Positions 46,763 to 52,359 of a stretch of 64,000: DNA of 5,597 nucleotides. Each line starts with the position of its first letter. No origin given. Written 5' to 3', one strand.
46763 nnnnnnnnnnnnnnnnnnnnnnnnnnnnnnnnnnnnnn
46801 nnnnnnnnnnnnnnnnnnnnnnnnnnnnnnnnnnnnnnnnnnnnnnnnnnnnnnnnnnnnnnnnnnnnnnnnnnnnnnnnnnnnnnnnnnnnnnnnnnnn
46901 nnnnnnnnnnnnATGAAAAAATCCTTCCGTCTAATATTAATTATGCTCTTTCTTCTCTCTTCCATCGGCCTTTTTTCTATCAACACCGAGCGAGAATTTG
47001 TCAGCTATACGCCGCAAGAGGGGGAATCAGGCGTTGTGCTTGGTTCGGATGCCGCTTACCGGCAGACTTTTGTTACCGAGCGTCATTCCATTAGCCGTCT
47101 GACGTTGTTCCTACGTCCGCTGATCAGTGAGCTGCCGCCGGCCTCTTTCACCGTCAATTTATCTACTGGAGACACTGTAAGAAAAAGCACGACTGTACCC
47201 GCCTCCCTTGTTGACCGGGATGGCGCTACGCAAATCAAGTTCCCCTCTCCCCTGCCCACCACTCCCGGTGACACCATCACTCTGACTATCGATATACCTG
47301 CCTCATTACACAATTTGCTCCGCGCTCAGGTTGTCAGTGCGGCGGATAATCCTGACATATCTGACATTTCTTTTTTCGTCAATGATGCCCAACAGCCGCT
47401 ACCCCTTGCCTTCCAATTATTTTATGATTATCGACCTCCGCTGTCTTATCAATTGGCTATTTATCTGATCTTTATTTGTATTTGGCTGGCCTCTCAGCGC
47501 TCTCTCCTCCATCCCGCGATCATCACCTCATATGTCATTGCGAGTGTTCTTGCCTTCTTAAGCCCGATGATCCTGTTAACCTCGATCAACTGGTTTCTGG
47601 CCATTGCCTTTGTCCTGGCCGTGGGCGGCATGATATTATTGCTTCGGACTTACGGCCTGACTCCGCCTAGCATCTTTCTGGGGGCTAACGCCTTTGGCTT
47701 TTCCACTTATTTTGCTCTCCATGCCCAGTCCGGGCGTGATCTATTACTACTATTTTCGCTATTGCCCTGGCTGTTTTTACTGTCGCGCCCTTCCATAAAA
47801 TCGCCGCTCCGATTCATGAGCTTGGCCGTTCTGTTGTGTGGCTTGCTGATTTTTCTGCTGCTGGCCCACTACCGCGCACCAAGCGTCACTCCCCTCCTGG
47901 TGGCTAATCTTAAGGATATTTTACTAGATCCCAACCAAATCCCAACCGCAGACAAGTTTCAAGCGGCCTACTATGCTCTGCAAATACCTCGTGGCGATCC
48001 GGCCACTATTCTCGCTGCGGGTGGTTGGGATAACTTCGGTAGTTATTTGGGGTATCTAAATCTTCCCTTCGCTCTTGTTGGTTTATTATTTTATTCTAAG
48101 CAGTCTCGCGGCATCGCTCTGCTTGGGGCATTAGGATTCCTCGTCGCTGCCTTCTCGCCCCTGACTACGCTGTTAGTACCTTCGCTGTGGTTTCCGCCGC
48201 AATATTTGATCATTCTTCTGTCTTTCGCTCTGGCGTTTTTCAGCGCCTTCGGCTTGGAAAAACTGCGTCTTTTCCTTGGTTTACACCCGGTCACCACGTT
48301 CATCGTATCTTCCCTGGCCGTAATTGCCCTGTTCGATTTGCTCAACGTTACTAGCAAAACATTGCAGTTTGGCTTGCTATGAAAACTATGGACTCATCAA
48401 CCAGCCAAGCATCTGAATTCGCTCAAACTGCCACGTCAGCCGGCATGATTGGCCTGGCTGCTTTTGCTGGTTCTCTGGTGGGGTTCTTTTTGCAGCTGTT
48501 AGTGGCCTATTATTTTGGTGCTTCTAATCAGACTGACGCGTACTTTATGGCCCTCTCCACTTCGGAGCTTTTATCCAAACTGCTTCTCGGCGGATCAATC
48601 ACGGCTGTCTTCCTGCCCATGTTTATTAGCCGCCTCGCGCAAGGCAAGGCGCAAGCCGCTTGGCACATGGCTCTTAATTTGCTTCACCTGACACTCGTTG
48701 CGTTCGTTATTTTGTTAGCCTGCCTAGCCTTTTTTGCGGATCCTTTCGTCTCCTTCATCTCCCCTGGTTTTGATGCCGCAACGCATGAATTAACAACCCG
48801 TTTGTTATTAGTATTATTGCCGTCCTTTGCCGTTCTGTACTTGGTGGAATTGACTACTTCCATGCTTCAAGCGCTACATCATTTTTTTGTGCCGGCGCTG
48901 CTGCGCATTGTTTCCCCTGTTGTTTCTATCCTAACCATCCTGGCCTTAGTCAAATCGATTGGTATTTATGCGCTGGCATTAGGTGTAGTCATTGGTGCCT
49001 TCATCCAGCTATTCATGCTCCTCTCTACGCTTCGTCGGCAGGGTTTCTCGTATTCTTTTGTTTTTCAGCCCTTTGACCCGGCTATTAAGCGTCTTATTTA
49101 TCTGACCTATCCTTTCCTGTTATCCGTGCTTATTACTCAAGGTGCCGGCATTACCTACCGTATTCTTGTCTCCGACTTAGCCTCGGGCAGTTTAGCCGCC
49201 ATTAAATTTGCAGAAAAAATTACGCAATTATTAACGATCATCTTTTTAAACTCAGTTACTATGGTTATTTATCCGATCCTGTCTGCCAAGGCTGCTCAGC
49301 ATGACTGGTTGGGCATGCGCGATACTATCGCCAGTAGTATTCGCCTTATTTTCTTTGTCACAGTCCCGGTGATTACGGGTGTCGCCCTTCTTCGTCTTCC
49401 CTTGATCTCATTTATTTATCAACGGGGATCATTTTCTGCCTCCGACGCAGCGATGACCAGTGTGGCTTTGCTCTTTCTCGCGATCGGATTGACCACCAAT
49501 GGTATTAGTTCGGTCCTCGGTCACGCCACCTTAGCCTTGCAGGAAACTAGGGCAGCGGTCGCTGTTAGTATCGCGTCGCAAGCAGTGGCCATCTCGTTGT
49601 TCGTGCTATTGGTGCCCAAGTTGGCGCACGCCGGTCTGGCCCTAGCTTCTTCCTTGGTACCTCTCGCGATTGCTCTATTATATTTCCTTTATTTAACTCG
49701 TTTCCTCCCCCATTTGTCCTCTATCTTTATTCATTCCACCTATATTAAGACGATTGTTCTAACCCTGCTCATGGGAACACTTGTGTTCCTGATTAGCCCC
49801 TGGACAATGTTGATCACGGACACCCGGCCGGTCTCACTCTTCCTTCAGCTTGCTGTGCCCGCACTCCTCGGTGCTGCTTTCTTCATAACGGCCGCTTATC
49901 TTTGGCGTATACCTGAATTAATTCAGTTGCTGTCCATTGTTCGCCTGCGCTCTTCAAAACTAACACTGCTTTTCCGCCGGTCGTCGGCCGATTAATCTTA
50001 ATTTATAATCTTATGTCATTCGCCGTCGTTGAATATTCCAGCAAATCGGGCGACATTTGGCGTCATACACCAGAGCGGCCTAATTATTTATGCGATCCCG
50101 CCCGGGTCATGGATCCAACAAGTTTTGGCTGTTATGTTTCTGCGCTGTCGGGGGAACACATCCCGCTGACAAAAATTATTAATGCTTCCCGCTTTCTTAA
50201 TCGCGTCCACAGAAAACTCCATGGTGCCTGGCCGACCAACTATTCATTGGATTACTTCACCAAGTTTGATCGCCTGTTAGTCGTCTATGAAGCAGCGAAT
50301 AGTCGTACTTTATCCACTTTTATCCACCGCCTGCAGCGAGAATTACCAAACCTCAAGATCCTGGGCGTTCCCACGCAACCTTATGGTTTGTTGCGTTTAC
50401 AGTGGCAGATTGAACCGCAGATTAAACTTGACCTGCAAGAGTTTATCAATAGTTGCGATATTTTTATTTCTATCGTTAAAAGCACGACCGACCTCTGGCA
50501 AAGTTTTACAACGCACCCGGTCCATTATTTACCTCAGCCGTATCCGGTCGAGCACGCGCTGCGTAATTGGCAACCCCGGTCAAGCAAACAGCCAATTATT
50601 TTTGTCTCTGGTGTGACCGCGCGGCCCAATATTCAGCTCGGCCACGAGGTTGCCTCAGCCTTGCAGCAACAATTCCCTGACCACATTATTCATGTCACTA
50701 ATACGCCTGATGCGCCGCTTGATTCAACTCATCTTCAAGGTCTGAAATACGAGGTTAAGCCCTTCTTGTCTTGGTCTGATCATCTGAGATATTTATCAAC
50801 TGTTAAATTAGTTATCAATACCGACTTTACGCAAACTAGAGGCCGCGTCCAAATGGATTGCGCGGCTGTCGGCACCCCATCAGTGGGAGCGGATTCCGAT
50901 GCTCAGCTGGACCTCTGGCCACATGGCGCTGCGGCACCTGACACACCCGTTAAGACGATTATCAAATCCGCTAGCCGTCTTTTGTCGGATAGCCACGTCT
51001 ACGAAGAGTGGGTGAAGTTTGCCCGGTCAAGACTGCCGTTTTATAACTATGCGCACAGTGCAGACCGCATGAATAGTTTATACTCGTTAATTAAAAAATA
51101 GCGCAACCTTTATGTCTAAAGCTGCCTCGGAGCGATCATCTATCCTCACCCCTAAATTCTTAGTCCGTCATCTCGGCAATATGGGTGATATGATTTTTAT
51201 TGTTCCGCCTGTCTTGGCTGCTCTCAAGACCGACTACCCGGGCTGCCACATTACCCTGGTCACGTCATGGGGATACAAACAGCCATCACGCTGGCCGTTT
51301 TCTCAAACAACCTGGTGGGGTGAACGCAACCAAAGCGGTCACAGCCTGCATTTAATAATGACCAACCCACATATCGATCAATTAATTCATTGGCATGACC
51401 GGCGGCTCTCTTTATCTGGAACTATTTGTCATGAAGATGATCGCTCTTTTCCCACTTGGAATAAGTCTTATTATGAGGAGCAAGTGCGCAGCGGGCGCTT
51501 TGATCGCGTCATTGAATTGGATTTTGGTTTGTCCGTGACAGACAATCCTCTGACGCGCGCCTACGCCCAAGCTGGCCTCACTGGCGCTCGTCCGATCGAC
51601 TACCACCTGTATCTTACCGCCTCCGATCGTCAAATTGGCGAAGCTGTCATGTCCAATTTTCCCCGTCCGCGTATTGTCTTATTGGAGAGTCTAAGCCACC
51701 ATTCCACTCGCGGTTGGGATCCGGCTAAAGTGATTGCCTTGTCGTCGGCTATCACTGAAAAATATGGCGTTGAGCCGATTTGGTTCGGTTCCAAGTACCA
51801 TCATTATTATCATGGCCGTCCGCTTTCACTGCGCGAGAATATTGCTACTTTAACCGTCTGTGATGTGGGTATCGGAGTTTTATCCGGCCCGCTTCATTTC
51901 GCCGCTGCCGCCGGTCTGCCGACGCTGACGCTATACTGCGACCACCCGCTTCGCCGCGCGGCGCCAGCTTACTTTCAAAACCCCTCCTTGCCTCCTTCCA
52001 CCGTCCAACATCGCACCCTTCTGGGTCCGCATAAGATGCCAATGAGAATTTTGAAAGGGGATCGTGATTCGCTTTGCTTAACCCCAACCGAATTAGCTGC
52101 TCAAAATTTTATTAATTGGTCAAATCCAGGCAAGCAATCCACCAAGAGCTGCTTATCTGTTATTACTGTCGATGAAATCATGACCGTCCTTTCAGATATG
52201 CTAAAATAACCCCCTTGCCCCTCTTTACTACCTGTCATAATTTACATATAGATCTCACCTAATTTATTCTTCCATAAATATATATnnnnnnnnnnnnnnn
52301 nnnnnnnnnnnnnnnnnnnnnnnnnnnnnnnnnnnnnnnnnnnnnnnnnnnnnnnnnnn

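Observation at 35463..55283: Three paralogous pairs of a Dpm1-like GT2 synthase and a GT-C-like polytopic membrane protein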

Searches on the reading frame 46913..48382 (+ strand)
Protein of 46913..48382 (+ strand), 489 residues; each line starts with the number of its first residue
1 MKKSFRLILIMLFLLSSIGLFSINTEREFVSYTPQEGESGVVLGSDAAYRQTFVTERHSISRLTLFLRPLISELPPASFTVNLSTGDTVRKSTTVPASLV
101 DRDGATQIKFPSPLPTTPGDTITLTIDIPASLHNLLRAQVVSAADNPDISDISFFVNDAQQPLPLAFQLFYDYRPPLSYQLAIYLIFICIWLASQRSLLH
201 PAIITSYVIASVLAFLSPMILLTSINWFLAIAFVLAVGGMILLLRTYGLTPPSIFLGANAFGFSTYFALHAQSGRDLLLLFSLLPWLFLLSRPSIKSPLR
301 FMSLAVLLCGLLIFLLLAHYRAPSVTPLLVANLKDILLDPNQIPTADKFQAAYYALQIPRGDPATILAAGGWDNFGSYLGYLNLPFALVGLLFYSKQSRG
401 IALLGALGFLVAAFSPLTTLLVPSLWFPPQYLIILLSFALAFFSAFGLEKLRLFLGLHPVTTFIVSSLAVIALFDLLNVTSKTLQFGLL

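Call 3: search_protein_families(library=pfam, proteins=[window:46913-48382:+], max_evalue=0.01)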
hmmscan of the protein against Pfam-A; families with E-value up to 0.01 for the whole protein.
window:46913-48382:+ (489 aa): 0 families

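Call 5: search_protein_families(library=ncbifam, proteins=[window:46913-48382:+], max_evalue=0.01)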
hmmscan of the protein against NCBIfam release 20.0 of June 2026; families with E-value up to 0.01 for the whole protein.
window:46913-48382:+ (489 aa): 0 families

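Call 47: search_protein_families(library=pfam, alignment_id=A4, max_evalue=0.01)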
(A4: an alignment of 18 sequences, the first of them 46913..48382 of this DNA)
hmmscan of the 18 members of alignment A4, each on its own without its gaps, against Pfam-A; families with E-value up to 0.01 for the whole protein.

A. member 1, window:46913-48382:+ (489 aa): 0 families

B. families by the number of members that match (of 18 scanned): 1 family
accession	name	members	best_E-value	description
PF17465.7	U83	1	0.0097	Chemokine-like protein, HHV-6 U83 gene product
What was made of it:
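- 46913..48382 (+): M4: fourth polytopic membrane protein, with a local YfhO-like module. Variable or absent among related loci. No Pfam hit (call 47).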

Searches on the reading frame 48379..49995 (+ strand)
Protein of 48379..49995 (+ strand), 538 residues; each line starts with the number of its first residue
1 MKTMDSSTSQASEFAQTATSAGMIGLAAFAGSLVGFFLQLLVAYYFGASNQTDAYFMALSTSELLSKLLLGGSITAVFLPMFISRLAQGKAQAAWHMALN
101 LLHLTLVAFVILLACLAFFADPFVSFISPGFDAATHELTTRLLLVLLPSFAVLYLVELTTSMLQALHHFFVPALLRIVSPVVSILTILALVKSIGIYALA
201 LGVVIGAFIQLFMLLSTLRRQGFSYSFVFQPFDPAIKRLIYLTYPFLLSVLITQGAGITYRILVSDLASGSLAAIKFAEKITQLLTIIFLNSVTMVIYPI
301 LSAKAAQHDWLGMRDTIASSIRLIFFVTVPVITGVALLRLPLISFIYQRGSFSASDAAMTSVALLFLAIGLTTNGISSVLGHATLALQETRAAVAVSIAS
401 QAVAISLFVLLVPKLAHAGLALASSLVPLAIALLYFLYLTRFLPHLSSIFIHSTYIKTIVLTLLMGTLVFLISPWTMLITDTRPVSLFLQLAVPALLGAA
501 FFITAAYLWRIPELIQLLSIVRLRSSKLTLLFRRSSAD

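Call 4: search_protein_families(library=pfam, proteins=[window:48379-49995:+], max_evalue=0.01)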
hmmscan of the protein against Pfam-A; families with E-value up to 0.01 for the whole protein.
window:48379-49995:+ (538 aa): 3 families
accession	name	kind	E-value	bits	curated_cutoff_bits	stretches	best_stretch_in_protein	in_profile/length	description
PF03023.19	MurJ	-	4.5e-64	217.2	27.4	1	42-476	1-436/451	Lipid II flippase MurJ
PF01943.22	Polysacc_synt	-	8.5e-05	22.5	28.2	1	97-302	77-271/274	Polysaccharide biosynthesis protein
PF01554.23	MatE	-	0.00016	21.8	24.9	1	245-406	1-157/161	MatE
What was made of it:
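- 48379..49995 (+): MurJ-family flippase embedded in the operon. PF03023, 217 bits (call 4).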

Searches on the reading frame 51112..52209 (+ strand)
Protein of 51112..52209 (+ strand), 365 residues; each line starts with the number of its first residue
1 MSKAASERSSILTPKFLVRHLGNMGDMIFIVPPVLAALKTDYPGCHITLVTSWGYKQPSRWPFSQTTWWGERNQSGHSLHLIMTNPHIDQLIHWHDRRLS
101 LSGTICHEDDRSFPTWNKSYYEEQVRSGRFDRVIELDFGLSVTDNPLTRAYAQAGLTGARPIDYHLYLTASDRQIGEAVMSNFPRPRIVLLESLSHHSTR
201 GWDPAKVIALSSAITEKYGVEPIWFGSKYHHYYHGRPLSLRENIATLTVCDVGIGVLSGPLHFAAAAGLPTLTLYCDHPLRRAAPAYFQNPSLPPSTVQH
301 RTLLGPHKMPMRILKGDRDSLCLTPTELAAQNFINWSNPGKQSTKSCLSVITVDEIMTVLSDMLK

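Call 4: search_protein_families(library=pfam, proteins=[window:51112-52209:+], max_evalue=0.01)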
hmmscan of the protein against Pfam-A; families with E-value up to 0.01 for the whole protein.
window:51112-52209:+ (365 aa): 1 family
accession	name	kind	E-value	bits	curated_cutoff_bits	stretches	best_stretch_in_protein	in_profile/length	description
PF01075.23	Glyco_transf_9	-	2.3e-05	24.3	22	1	238-285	172-219/247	Glycosyltransferase family 9 (heptosyltransferase)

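Call 5: search_protein_families(library=ncbifam, proteins=[window:51112-52209:+], max_evalue=0.01)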
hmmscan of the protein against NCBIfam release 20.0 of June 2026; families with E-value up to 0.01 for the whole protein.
window:51112-52209:+ (365 aa): 3 families
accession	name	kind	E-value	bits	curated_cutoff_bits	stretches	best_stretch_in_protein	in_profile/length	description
TIGR02201.1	heptsyl_trn_III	equivalog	0.00011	21.3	170.2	0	238-277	249-288/344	putative lipopolysaccharide heptosyltransferase III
TIGR02193.1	heptsyl_trn_I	equivalog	0.0015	17.9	185.3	0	238-287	244-293/320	lipopolysaccharide heptosyltransferase I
NF007742.0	PRK10422.1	equivalog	0.0026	16.6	467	0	15-49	7-40/352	lipopolysaccharide core heptosyltransferase RfaQ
